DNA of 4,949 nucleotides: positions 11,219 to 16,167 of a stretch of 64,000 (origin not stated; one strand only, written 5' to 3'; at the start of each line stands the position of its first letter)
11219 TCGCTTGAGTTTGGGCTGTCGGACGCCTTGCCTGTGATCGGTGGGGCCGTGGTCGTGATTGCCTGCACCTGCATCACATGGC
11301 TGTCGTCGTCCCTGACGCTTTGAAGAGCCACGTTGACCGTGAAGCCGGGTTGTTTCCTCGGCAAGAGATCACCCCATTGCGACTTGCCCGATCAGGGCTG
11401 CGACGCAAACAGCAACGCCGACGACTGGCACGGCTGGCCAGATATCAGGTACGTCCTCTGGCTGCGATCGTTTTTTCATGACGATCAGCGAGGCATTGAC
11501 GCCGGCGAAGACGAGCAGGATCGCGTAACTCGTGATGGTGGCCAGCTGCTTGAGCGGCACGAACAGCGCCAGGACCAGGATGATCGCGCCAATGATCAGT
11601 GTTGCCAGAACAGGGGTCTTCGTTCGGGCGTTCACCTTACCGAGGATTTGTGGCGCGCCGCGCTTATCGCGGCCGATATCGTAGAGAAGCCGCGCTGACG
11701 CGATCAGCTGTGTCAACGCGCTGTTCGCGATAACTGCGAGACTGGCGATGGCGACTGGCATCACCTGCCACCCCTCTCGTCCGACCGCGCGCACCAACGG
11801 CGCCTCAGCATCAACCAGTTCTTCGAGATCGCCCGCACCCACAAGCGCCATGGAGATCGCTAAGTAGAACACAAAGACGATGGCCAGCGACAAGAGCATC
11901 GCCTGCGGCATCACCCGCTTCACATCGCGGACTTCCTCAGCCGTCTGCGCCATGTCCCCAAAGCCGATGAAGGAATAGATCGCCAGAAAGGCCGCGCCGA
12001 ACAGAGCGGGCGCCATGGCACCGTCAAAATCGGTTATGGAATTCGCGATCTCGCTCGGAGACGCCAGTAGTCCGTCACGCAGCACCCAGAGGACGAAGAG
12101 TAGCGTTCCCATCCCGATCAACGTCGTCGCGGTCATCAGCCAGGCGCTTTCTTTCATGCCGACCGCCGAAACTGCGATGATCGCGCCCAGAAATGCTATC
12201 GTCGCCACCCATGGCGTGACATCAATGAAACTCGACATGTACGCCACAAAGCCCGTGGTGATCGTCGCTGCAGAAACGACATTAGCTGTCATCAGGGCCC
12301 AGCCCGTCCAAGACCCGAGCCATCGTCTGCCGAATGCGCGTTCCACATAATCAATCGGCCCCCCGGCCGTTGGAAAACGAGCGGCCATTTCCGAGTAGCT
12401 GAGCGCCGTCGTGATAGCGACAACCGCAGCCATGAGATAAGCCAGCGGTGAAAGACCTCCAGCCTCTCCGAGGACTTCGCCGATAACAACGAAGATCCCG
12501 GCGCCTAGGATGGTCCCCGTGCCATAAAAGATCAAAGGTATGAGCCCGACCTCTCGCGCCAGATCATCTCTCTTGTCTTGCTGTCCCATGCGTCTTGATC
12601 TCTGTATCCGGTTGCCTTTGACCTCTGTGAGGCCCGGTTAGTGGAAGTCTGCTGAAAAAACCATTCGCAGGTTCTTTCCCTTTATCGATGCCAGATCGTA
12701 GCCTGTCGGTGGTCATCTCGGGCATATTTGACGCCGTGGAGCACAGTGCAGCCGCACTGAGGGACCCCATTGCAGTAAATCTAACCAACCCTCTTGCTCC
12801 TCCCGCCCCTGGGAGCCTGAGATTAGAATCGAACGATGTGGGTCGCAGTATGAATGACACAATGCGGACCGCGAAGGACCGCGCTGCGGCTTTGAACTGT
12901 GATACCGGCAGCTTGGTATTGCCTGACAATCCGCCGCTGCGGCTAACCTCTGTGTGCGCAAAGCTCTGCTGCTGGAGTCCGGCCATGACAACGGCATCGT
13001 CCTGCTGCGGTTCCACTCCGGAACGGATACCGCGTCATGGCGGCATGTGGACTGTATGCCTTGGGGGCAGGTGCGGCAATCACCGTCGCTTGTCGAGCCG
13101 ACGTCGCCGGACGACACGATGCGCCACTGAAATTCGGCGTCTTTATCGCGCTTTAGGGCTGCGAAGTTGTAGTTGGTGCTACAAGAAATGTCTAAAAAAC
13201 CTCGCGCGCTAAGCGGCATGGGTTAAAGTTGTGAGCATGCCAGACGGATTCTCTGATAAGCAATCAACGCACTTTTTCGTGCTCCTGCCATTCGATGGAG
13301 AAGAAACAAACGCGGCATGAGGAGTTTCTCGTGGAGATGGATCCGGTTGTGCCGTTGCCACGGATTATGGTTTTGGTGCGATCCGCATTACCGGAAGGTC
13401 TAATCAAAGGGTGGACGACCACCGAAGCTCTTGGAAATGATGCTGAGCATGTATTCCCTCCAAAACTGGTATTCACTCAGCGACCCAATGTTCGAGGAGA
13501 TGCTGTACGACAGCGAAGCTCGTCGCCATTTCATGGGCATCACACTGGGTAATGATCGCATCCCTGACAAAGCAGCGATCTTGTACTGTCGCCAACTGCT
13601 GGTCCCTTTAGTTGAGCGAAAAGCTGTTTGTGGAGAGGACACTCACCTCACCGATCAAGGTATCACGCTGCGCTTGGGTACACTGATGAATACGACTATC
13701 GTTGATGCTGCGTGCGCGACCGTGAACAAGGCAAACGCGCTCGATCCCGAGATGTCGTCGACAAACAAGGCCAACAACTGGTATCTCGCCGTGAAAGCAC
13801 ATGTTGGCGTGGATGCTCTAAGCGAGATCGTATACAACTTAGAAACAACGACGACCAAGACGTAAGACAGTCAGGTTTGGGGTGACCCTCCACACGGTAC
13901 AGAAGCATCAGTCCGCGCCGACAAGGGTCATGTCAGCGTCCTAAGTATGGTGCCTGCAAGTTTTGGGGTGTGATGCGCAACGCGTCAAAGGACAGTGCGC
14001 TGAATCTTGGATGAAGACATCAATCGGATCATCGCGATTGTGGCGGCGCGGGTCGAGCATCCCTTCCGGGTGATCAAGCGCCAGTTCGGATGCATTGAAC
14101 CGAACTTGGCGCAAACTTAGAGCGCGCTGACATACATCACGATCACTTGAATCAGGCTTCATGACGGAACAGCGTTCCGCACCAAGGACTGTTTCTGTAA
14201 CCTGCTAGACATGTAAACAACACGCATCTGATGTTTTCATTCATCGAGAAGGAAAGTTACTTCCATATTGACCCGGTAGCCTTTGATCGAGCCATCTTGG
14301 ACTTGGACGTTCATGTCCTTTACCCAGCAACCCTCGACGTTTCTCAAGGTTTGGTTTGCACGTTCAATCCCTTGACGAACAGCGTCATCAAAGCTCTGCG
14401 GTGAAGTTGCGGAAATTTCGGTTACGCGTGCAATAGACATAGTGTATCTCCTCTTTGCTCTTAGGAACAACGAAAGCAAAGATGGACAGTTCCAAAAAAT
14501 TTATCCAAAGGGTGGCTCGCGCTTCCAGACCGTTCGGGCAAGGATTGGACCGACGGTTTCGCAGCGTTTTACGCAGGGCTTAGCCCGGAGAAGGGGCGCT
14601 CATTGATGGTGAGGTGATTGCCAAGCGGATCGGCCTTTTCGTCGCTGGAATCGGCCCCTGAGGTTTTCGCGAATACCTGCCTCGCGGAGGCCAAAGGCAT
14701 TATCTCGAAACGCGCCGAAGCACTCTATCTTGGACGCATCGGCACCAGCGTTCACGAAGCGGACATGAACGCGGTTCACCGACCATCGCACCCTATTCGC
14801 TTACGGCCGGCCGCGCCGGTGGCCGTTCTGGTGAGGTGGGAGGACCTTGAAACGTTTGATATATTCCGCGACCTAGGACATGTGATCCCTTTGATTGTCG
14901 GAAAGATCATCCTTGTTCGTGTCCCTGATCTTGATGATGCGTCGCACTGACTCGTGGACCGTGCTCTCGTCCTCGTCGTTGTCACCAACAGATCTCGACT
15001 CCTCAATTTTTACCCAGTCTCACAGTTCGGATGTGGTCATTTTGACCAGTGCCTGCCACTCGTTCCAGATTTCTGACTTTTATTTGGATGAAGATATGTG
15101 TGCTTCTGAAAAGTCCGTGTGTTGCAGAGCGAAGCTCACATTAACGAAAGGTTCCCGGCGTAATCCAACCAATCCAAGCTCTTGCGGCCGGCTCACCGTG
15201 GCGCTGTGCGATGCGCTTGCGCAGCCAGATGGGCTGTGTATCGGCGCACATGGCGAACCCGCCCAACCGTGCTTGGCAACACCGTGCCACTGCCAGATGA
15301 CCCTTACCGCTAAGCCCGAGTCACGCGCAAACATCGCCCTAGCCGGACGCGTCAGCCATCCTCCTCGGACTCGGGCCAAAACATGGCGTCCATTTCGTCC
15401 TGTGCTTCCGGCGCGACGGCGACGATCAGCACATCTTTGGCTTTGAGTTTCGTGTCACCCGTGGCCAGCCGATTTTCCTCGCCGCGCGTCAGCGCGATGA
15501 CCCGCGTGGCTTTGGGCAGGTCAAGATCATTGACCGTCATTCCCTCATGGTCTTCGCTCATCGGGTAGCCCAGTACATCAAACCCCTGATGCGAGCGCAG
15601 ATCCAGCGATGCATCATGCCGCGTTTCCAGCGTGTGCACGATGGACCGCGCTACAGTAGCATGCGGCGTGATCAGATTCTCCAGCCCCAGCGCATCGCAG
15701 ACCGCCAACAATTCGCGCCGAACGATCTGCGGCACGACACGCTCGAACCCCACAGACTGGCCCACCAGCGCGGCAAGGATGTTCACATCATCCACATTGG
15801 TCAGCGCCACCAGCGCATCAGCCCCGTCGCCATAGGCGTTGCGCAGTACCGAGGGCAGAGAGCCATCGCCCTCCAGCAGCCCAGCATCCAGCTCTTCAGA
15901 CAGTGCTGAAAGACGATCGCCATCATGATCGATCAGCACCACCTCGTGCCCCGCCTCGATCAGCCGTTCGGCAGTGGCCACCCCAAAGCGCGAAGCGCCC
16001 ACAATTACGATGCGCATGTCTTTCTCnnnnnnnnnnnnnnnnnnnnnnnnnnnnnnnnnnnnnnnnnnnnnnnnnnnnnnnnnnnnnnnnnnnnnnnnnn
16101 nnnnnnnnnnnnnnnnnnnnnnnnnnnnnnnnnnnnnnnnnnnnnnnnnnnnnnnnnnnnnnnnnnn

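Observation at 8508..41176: A ~33-kb island pre-wired to the general stress sigma factor EcfG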

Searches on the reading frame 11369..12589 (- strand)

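Call 12: search_protein_families(library=pfam, proteins=[window:11369-12589:-], max_evalue=0.01)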
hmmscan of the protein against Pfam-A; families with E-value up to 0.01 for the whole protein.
window:11369-12589:- (406 aa): 2 families
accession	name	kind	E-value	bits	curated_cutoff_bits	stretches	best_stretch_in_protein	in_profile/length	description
PF13520.12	AA_permease_2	-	9.1e-41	140.6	27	1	17-398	4-398/427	Amino acid permease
PF00324.27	AA_permease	-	3.3e-29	102.3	24.6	1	21-374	4-384/470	Amino acid permease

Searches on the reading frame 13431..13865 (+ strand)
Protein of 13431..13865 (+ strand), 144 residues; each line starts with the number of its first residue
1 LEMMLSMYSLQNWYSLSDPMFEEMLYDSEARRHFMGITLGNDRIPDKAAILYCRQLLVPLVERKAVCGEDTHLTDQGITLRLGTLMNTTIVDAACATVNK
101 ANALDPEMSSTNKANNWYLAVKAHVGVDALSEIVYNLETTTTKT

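Call 12: search_protein_families(library=pfam, proteins=[window:13431-13865:+], max_evalue=0.01)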
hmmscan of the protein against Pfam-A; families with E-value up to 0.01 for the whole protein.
window:13431-13865:+ (144 aa): 1 family
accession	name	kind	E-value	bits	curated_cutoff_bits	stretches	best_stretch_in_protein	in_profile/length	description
PF05598.16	DUF772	-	1.8e-10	41.1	23.1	1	2-59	8-66/74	Transposase domain (DUF772)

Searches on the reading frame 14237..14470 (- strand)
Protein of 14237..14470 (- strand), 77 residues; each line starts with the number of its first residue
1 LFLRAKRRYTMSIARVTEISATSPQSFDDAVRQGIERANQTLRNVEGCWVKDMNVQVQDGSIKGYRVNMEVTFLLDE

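Call 12: search_protein_families(library=pfam, proteins=[window:14237-14470:-], max_evalue=0.01)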
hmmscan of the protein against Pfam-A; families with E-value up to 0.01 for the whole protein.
window:14237-14470:- (77 aa): 1 family
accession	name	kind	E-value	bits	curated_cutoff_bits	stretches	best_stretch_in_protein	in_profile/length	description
PF07311.17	Dodecin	-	2.4e-24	85.9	22.5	1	13-76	1-64/64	Dodecin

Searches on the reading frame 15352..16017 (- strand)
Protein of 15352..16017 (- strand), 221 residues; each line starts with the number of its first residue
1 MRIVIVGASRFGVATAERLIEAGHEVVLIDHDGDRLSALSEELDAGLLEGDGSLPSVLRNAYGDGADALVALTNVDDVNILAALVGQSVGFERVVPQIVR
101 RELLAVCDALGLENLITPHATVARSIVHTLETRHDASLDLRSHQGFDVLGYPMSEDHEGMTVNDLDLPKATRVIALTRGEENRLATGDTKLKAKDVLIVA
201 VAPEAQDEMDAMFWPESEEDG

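Call 13: search_protein_families(library=pfam, proteins=[window:15352-16017:-], max_evalue=0.01)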
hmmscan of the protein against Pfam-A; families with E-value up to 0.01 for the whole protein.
window:15352-16017:- (221 aa): 7 families
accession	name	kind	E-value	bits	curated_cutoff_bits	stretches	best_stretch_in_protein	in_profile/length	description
PF02254.24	TrkA_N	-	5.2e-18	65.9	23.8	1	3-118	1-116/116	TrkA-N domain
PF02080.26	TrkA_C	-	2.2e-10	40.7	27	1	159-212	14-69/71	TrkA-C domain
PF03807.23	F420_oxidored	-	3.6e-05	24.7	21.6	1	2-47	1-48/94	NADP oxidoreductase coenzyme F420-dependent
PF03721.20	UDPG_MGDP_dh_N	-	0.001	19.1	27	1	1-41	1-41/187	UDP-glucose/GDP-mannose dehydrogenase family, NAD binding domain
PF00106.31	adh_short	-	0.0014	18.5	26.6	1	3-45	3-46/195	short chain dehydrogenase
PF13241.12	NAD_binding_7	-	0.0091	17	22.1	0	2-79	9-75/104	Putative NAD(P)-binding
PF07992.20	Pyr_redox_2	-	0.0093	15.9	26.1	0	2-43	144-185/291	Pyridine nucleotide-disulphide oxidoreductase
